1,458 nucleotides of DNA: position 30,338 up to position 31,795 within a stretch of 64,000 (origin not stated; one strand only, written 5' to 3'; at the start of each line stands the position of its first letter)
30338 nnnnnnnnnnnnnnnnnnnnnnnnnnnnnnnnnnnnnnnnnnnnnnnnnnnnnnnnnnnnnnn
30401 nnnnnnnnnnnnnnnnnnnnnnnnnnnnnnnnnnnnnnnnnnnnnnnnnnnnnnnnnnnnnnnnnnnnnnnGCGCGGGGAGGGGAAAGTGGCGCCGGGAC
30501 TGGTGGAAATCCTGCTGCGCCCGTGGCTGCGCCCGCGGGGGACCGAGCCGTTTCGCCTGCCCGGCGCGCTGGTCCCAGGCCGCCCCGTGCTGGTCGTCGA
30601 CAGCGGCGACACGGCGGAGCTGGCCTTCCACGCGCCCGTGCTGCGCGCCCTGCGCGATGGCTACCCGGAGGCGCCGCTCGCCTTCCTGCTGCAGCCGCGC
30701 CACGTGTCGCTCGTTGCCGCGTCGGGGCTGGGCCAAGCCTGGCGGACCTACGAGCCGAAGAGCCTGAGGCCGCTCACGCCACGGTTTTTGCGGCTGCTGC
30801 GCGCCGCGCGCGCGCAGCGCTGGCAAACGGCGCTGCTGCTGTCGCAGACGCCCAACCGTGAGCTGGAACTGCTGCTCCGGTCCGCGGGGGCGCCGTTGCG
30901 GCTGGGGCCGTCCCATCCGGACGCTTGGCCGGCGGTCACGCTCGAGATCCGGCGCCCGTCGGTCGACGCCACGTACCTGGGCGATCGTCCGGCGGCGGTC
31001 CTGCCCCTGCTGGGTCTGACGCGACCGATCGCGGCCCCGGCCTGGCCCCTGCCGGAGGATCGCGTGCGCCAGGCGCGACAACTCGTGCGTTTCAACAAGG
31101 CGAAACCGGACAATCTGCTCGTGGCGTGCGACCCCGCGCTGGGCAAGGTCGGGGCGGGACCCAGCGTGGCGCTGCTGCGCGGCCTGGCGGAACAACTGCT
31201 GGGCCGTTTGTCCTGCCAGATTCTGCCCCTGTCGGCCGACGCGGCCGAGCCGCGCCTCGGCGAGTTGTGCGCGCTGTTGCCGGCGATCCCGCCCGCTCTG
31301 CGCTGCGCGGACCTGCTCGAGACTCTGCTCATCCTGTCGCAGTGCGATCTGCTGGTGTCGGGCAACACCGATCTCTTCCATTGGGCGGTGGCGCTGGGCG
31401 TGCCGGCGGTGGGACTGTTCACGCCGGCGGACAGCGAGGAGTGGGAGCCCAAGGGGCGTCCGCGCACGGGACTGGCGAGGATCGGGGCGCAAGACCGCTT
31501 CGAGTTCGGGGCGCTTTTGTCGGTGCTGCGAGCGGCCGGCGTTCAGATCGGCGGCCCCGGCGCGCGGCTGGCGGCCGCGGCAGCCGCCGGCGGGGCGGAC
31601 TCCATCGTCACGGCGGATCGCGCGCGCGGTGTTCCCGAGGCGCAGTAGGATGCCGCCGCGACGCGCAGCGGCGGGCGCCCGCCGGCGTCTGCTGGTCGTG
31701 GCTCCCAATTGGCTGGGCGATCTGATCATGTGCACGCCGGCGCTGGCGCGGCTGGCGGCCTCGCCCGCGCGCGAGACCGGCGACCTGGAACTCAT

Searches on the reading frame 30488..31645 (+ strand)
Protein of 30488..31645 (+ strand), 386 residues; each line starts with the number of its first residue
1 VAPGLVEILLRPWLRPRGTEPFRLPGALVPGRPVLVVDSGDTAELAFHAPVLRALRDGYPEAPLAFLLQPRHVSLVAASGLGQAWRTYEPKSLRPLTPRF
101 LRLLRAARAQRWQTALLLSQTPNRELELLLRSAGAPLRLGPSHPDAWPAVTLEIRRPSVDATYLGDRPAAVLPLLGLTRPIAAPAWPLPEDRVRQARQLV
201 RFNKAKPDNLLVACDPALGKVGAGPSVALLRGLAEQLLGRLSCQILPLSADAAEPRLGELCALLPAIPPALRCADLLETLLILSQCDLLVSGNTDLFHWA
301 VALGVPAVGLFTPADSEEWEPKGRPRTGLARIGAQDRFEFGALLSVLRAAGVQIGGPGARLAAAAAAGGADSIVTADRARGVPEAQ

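Call 44: search_protein_families(library=pfam, proteins=[window:30488-31645:+], max_evalue=0.0001)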
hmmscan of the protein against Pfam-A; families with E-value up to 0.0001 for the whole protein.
window:30488-31645:+ (386 aa): 1 family
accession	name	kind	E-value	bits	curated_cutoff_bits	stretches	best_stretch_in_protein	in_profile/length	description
PF01075.23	Glyco_transf_9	-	5.8e-06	26.2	22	1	275-326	173-224/247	Glycosyltransferase family 9 (heptosyltransferase)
